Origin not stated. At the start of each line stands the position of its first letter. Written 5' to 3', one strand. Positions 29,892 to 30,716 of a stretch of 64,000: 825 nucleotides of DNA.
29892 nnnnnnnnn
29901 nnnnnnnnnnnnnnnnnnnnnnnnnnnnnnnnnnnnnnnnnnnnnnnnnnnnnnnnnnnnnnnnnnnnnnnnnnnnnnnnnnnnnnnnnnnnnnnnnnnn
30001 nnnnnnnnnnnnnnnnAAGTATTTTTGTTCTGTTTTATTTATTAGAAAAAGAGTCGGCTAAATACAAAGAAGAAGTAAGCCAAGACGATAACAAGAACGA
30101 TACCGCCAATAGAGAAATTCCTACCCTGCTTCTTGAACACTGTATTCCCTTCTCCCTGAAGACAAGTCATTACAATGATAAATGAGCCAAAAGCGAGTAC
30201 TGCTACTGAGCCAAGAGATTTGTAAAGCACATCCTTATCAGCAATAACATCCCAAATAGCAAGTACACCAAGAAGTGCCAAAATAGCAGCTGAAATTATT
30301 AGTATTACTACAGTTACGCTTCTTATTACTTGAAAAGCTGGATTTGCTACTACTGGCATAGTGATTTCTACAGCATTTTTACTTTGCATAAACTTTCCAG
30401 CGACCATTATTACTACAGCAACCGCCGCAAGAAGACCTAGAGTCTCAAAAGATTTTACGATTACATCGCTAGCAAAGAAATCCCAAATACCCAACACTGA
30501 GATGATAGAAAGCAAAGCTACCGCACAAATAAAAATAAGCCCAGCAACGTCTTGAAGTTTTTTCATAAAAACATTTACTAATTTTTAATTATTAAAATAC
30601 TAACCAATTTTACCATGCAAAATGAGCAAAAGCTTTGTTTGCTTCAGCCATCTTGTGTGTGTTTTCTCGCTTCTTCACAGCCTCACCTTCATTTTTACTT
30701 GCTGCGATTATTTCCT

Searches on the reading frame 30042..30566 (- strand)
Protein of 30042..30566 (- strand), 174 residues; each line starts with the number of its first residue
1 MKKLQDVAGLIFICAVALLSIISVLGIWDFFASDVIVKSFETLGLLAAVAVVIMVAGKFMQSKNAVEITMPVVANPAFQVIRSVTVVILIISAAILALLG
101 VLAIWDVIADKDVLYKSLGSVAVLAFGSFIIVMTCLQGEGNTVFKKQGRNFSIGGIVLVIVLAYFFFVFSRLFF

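Call 3: search_protein_families(library=pfam, proteins=[window:30042-30566:-], max_evalue=1)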
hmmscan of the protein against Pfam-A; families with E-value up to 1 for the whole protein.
window:30042-30566:- (174 aa): 1 family
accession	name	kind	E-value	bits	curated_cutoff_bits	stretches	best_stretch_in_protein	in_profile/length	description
PF15099.11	PIRT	-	0.0026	18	30.6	1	103-164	41-101/128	Phosphoinositide-interacting protein family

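Call 4: search_protein_families(library=ncbifam, proteins=[window:30042-30566:-], max_evalue=1)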
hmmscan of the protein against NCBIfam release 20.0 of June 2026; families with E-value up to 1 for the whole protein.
window:30042-30566:- (174 aa): 0 families

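Call 21: find_homologous_proteins(query=window:30042-30566:-)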
Query window:30042-30566:- (174 aa): 91 proteins with E <= 0.001 among 3098 candidates.
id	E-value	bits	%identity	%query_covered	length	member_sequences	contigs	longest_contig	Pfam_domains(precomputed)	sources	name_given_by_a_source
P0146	1.1e-96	339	100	100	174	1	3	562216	-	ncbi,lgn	ncbi:MAG: hypothetical protein U0522_00685 [Candidatus Paceibacterota bacterium]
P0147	7.8e-59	216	59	100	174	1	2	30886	-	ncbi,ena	-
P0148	1.3e-57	212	60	100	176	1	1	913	-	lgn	-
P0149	6.2e-56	207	63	87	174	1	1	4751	-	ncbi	-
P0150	1.2e-55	206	60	97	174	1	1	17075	-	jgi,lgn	jgi:hypothetical protein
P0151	1.1e-54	202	61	94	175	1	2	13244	-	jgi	jgi:hypothetical protein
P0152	3.5e-54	201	57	99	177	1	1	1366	-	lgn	-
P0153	6.9e-54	200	63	95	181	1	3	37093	-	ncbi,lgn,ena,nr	ncbi:hypothetical protein EXS61_02320 [Candidatus Parcubacteria bacterium]|nr:hypothetical protein [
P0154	9.3e-54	199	60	100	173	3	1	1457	-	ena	-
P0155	2.2e-53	198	58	97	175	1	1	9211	-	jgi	jgi:uncharacterized protein YggT (Ycf19 family)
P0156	3.2e-53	198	60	94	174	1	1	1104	-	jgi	jgi:uncharacterized protein YggT (Ycf19 family)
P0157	7.3e-53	197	57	99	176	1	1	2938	-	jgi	jgi:hypothetical protein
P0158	4.4e-52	194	58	99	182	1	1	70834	-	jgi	jgi:hypothetical protein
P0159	6.0e-52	194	58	96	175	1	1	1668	-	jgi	jgi:hypothetical protein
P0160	1.0e-51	193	58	94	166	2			-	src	-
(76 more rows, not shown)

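Call 23: find_encoding_contigs(protein=P0147, flank=8000, max_places=2)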
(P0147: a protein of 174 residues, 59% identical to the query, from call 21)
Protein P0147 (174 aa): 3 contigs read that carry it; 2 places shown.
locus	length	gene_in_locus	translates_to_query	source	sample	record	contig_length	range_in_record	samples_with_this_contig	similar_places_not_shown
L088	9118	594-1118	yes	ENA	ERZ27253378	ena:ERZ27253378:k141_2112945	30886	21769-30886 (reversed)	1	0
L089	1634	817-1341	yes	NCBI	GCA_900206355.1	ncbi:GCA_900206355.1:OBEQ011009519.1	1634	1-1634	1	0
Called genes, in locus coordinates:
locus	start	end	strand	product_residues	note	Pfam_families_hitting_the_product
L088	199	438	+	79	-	-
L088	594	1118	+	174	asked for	-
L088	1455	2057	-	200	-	PF00929:RNase_T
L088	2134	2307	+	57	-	-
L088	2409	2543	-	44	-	PF10685:KGG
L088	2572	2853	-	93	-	PF10685:KGG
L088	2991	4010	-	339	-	-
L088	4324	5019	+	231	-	PF00535:Glycos_transf_2, PF13641:Glyco_tranf_2_3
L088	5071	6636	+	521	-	-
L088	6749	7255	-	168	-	PF04138:GtrA_DPMS_TM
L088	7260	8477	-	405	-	PF02073:Peptidase_M29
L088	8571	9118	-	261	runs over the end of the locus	-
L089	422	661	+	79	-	-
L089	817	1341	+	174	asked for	-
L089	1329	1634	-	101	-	?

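Call 24: find_encoding_contigs(protein=P0153, flank=8000, max_places=2)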
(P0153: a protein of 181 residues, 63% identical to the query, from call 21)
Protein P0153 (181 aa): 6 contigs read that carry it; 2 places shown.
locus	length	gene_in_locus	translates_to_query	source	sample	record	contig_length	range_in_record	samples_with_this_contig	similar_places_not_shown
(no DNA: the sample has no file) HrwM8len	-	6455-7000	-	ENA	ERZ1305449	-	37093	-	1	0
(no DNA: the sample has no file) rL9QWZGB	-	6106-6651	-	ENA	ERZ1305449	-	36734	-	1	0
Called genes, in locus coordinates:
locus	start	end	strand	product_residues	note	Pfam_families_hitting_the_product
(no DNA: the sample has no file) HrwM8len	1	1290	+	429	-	?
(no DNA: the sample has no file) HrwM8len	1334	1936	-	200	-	PF02777:Sod_Fe_C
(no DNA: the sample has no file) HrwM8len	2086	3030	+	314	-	PF00753:Lactamase_B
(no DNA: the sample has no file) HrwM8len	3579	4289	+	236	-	-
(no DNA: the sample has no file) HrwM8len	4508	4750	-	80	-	PF00830:Ribosomal_L28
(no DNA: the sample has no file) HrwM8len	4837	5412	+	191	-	PF02163:Peptidase_M50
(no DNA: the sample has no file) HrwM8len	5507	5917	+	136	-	PF00164:Ribosom_S12_S23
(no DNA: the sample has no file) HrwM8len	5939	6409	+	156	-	PF00177:Ribosomal_S7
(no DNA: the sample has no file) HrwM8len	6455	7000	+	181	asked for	-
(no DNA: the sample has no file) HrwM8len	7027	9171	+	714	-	PF00009:GTP_EFTU, PF03144:GTP_EFTU_D2, PF22042:EF-G_D2, PF14492:EFG_III, PF16658:RF3_C (weak), PF03764:EFG_IV, PF00679:EFG_C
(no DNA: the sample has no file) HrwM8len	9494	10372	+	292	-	-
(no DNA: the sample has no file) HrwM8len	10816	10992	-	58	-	-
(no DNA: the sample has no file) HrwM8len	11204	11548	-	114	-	PF10543:ORF6N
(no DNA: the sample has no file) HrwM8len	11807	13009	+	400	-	PF00009:GTP_EFTU, PF03144:GTP_EFTU_D2, PF03143:GTP_EFTU_D3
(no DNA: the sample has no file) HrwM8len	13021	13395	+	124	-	PF00338:Ribosomal_S10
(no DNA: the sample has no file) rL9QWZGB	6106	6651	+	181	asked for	-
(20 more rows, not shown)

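Call 25: find_encoding_contigs(protein=P0158, flank=8000, max_places=2)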
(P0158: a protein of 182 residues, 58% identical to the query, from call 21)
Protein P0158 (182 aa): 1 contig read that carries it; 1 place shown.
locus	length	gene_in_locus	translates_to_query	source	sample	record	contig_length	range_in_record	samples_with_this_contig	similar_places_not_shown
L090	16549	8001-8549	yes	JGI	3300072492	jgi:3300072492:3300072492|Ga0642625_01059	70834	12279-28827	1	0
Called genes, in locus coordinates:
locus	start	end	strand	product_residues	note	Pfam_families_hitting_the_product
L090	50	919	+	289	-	PF00753:Lactamase_B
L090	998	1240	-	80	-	PF00830:Ribosomal_L28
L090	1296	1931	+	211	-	PF02163:Peptidase_M50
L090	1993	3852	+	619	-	PF21722:Gly_rich_2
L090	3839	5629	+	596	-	PF00041:fn3 (faint)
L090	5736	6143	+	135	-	PF00164:Ribosom_S12_S23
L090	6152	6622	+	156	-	PF00177:Ribosomal_S7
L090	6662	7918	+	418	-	-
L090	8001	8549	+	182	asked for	-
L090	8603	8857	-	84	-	-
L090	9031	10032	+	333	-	PF02878:PGM_PMM_I, PF02879:PGM_PMM_II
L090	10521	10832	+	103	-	PF00009:GTP_EFTU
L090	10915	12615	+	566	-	PF22042:EF-G_D2, PF03144:GTP_EFTU_D2, PF14492:EFG_III, PF16658:RF3_C (weak), PF03764:EFG_IV, PF00679:EFG_C, PF01833:TIG (weak)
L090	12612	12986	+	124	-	-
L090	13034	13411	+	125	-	-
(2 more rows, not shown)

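Call 39: find_related_loci(query=A2, collection=metagenome_contigs, flank=10000)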
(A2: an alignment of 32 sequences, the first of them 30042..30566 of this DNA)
Query A2 (174 aa) in metagenome_contigs; peptide patterns used: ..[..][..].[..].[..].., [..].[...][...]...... (x = any residue, [..] = any of these).
404 stretches matched a pattern; 64 encode a relative of the query (tblastn E <= 1e-3); 64 distinct loci.
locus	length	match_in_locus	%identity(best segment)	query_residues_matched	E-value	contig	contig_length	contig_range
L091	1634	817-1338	59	1-174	2e-65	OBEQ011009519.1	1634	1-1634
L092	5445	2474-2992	61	1-174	1e-61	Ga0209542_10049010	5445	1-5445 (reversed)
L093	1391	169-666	58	1-164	3e-62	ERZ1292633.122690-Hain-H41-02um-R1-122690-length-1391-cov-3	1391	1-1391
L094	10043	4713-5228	54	1-174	1e-58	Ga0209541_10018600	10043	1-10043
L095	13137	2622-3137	54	1-174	1e-58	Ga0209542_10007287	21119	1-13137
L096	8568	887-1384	56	1-169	5e-56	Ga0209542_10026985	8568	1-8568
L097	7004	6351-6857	54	1-170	5e-55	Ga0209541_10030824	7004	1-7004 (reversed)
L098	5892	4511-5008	53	1-169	8e-54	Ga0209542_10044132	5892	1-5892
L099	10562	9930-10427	54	1-167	1e-53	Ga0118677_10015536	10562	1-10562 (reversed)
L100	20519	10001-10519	52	1-173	9e-53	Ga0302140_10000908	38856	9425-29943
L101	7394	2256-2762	53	1-173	8e-53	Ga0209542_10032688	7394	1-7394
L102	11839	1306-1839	53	1-171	4e-52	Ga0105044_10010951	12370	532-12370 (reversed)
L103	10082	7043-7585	52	1-174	3e-51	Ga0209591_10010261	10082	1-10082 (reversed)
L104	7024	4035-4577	52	1-174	3e-51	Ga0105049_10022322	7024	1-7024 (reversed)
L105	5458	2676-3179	50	1-169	1e-50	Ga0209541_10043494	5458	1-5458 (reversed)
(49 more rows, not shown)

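Call 77: search_protein_families(library=padloc, proteins=[window:30042-30566:-], max_evalue=0.01)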
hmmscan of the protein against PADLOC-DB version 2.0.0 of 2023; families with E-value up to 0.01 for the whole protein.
window:30042-30566:- (174 aa): 0 families

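Call 78: search_protein_families(library=phrogs, proteins=[window:30042-30566:-], max_evalue=0.01)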
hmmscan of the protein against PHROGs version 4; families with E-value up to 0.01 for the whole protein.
window:30042-30566:- (174 aa): 0 families
